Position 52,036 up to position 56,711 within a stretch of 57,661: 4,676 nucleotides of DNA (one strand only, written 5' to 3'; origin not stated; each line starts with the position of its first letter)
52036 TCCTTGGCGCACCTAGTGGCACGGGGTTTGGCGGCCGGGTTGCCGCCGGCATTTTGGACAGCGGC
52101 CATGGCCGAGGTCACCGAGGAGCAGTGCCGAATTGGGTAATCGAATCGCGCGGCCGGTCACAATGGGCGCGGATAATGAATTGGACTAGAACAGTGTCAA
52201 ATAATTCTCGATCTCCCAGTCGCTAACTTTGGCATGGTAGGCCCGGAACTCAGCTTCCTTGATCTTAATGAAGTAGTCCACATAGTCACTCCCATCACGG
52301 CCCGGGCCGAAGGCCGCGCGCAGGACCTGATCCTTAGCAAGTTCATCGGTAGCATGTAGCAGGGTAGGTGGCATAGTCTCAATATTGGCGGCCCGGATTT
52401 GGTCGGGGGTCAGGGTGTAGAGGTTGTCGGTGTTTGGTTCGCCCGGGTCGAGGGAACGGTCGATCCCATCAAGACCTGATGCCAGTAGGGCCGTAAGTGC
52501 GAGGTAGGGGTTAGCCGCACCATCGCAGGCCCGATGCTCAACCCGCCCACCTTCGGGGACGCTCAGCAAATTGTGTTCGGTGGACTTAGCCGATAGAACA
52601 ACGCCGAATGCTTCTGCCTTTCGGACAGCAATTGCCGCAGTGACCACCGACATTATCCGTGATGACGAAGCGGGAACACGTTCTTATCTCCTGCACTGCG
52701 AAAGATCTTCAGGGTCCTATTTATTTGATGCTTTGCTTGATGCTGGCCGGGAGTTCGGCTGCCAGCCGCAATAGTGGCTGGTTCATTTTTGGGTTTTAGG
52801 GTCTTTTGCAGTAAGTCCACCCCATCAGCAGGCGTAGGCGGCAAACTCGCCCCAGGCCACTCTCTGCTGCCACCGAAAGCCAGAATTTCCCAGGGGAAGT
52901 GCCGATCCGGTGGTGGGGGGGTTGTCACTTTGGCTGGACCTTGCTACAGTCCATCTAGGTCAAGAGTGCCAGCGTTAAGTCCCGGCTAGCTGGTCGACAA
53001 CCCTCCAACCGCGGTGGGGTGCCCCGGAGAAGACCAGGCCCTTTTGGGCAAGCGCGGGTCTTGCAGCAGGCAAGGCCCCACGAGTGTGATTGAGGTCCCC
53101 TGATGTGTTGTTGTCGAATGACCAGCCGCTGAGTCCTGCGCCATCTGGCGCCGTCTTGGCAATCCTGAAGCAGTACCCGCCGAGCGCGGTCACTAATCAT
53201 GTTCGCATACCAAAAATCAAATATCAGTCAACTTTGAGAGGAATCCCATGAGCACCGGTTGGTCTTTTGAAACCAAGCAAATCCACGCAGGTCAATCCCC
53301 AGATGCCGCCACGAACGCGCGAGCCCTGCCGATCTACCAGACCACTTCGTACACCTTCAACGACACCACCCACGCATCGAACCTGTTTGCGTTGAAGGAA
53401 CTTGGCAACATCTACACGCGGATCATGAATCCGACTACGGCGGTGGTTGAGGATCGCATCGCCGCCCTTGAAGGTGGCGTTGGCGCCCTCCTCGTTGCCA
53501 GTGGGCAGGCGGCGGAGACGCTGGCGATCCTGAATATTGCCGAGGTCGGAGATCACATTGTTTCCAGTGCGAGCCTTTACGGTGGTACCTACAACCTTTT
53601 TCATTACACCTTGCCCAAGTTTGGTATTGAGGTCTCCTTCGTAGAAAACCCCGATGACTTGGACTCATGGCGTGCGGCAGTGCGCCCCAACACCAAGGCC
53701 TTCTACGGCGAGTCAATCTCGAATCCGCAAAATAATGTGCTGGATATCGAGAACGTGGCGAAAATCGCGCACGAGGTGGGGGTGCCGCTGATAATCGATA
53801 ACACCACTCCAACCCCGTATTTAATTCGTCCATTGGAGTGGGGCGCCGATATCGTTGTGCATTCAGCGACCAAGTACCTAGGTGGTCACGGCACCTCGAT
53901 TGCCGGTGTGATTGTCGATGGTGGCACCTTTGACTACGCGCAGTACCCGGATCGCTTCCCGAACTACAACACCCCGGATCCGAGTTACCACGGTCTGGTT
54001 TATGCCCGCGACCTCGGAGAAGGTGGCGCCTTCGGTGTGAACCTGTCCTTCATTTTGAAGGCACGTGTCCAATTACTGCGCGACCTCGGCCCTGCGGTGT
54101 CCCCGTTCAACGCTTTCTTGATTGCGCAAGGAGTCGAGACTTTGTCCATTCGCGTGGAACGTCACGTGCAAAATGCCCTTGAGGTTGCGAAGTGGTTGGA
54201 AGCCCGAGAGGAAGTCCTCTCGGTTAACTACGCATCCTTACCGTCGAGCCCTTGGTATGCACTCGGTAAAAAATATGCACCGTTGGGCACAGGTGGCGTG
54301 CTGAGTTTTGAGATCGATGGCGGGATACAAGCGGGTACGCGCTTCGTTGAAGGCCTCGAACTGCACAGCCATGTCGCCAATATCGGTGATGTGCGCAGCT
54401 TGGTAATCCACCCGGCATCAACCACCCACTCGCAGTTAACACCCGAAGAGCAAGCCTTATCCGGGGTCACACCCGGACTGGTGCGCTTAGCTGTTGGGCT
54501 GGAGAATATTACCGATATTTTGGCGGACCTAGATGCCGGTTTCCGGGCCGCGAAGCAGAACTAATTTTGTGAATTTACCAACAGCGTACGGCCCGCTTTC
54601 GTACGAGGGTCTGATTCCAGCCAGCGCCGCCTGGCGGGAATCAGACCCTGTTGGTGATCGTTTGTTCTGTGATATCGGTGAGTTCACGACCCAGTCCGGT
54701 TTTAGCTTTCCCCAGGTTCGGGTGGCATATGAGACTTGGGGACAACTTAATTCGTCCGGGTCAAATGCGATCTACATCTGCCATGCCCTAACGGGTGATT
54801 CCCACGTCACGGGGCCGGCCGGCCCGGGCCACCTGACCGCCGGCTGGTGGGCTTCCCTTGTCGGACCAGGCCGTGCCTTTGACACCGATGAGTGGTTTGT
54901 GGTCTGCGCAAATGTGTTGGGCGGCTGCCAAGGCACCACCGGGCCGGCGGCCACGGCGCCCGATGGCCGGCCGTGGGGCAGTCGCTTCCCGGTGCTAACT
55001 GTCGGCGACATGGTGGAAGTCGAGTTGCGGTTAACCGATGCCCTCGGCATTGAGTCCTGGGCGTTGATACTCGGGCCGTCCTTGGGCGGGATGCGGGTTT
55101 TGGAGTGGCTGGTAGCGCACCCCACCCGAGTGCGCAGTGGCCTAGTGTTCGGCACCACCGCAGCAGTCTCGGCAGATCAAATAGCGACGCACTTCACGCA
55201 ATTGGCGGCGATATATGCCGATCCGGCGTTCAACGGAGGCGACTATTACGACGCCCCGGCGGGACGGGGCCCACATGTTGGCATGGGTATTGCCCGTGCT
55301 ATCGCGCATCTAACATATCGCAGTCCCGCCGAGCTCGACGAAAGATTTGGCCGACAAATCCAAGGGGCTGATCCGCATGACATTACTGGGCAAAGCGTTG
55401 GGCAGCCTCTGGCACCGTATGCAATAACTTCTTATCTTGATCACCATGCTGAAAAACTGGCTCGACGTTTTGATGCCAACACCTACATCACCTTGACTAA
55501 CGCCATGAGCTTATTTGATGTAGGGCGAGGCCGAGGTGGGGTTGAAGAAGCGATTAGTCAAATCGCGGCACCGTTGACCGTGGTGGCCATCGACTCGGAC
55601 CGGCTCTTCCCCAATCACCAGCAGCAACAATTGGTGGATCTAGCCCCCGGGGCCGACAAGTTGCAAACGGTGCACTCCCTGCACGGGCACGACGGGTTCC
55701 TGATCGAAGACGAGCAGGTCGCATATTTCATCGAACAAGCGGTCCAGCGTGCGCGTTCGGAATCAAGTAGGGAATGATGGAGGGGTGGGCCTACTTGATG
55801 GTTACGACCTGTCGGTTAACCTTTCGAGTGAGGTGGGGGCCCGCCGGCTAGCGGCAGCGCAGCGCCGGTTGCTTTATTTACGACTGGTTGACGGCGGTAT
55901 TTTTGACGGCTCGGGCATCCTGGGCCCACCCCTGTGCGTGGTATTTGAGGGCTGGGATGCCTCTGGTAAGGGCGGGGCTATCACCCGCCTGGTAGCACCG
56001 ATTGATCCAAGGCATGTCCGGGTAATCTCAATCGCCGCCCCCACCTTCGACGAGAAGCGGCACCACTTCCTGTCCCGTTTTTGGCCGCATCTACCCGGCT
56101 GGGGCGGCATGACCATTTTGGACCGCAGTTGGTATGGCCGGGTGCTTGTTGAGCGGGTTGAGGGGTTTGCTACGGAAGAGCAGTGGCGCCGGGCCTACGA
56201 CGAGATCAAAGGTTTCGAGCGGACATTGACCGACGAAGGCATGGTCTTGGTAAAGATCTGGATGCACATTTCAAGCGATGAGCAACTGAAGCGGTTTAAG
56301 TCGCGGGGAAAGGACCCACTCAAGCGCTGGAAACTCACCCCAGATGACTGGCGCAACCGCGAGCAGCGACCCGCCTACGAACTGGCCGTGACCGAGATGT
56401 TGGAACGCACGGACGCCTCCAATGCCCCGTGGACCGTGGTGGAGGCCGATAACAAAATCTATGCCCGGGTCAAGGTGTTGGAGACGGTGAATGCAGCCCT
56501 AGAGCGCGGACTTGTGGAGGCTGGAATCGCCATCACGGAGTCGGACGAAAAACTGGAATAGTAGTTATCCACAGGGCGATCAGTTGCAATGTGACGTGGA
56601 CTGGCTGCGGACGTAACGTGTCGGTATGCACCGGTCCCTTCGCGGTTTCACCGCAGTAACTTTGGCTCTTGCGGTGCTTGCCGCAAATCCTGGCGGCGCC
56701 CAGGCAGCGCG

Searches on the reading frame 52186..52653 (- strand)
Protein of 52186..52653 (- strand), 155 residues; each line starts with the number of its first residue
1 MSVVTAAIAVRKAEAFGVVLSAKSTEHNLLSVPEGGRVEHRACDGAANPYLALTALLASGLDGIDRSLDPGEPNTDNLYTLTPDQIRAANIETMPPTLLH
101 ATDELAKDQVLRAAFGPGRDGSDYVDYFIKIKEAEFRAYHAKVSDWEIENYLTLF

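Call 5: search_protein_families(library=ncbifam, proteins=[window:52186-52653:-])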
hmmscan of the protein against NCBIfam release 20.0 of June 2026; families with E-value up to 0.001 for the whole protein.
window:52186-52653:- (155 aa): 4 families
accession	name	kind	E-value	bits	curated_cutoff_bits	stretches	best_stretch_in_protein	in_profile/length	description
TIGR03105.1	gln_synth_III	equivalog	2.2e-36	125.3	469.6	1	28-152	318-434/435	type III glutamate--ammonia ligase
TIGR00653.1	GlnA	equivalog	2.6e-29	102.3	429.15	1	33-152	346-461/462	type I glutamate--ammonia ligase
NF045547.1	GGputSyn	equivalog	2.9e-25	88.9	650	1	35-147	331-438/438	gamma-glutamylputrescine synthetase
NF007006.0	PRK09469.1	equivalog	5.2e-15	55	845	1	28-151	347-466/469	glutamate--ammonia ligase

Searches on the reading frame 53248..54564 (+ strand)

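Call 5: search_protein_families(library=ncbifam, proteins=[window:53248-54564:+])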
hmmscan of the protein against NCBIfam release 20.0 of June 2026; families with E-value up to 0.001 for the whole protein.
window:53248-54564:+ (438 aa): 45 families (the best 25 are shown)
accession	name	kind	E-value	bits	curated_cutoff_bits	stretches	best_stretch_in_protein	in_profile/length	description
NF005872.0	PRK07812.1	equivalog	7e-242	802.5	703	1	3-437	13-437/439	bifunctional o-acetylhomoserine/o-acetylserine sulfhydrylase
TIGR01326.1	OAH_OAS_sulfhy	subfamily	1.4e-197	656.5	495.1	1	7-432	2-417/418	O-acetylhomoserine aminocarboxypropyltransferase/cysteine synthase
NF006096.0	PRK08248.1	equivalog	1.2e-193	643.6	726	1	5-437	7-430/431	homocysteine synthase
NF004125.0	PRK05613.1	equivalog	4.6e-169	562.5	765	1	4-434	11-436/437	O-acetylhomoserine/O-acetylserine sulfhydrylase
NF004650.0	PRK05994.1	equivalog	1.4e-168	561.2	667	1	6-433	7-425/427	O-acetylhomoserine aminocarboxypropyltransferase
NF006004.0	PRK08134.1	equivalog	5.6e-166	552.5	636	1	6-437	8-430/433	O-acetylhomoserine aminocarboxypropyltransferase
NF004757.0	PRK06084.1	equivalog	5.8e-161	536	790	1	7-436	3-424/425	bifunctional O-acetylhomoserine aminocarboxypropyltransferase/cysteine synthase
NF005215.0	PRK06702.1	equivalog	4.5e-130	434.4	709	1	1-437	1-427/432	bifunctional O-acetylhomoserine aminocarboxypropyltransferase/cysteine synthase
NF006003.0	PRK08133.1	equivalog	1.9e-116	389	522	2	3-224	8-227/396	O-succinylhomoserine sulfhydrylase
TIGR01325.1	O_suc_HS_sulf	equivalog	2.8e-109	365.2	510.05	2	9-224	2-215/380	O-succinylhomoserine sulfhydrylase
NF005695.0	PRK07503.1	equivalog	4.1e-109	364.9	666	2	6-224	9-226/403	methionine gamma-lyase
NF004876.0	PRK06234.1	subfamily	5.6e-109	364.8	666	2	6-224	8-227/400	methionine gamma-lyase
TIGR01328.1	met_gam_lyase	equivalog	1.2e-101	340.4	549.7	2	6-224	3-220/391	methionine gamma-lyase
NF005696.0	PRK07504.1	equivalog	5.8e-89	298.6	675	2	3-224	7-226/397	O-succinylhomoserine sulfhydrylase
NF005263.0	PRK06767.1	equivalog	3.6e-87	292.9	617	2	6-223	5-221/392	methionine gamma-lyase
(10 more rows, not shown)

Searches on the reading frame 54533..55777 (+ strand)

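Call 5: search_protein_families(library=ncbifam, proteins=[window:54533-55777:+])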
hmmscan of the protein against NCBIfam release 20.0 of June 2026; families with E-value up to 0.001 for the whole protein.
window:54533-55777:+ (414 aa): 12 families
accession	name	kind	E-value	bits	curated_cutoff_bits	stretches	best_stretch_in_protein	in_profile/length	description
NF047917.1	MetX_acetyl_MTB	exception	2.8e-144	480.7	475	1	41-404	5-359/361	homoserine O-acetyltransferase MetX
NF001209.0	PRK00175.1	equivalog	1.8e-131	438.4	331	1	35-410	7-378/381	homoserine O-acetyltransferase MetX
TIGR01392.2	MetX_acetyl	equivalog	3.8e-121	404.4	500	1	49-403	3-349/351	homoserine O-acetyltransferase MetX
NF047916.1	MetX_succinyl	exception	1e-89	301.1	560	1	53-402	18-364/370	homoserine O-succinyltransferase MetX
NF005262.1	PRK06765.1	equivalog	3.3e-61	207.3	450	1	47-390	8-348/366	E22 family MetX-like putative esterase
NF005757.0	PRK07581.1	subfamily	4.1e-40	137.7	332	2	45-245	9-193/339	hypothetical protein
NF006449.0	PRK08775.1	equivalog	7.7e-33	113.8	296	1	61-406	46-339/344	homoserine O-succinyltransferase MetX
NF047915.1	homoser_Ac_Staph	exception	3.3e-29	102.2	500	2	47-273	9-204/320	homoserine O-acetyltransferase MetX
NF005071.0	PRK06489.1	equivalog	1.9e-19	70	305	1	48-243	37-224/362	hypothetical protein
NF051488.1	bifunc_PcaDC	exception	7.7e-09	35.2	390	0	155-214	59-117/375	bifunctional 3-oxoadipate enol-lactonase/4-carboxymuconolactone decarboxylase PcaDC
TIGR02427.1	protocat_pcaD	equivalog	1.4e-07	31.1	255.85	0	155-213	60-117/251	3-oxoadipate enol-lactonase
TIGR01738.1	bioH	equivalog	0.00036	20.3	206.95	0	173-216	63-106/245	pimeloyl-ACP methyl ester esterase BioH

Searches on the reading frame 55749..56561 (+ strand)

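Call 5: search_protein_families(library=ncbifam, proteins=[window:55749-56561:+])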
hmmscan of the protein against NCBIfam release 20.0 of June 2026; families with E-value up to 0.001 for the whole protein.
window:55749-56561:+ (270 aa): 5 families
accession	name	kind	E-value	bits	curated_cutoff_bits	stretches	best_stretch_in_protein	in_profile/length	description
TIGR03708.1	poly_P_AMP_trns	equivalog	1.3e-96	324.3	547.65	1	15-254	260-492/493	polyphosphate:AMP phosphotransferase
NF050016.1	PolyPhAMPPhtase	equivalog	6.2e-70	236.1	800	1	63-251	281-469/472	polyphosphate:AMP phosphotransferase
TIGR03707.1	PPK2_P_aer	equivalog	7.8e-60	202.4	301.8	1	62-250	32-220/230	polyphosphate kinase 2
TIGR03709.1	PPK2_rel_1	subfamily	4.4e-55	186.7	247.2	1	62-253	57-248/264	PPK2 family polyphosphate kinase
NF042973.1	ADPpolyPPhtase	equivalog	4.2e-40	137.8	450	1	63-252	60-261/285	ADP-polyphosphate phosphotransferase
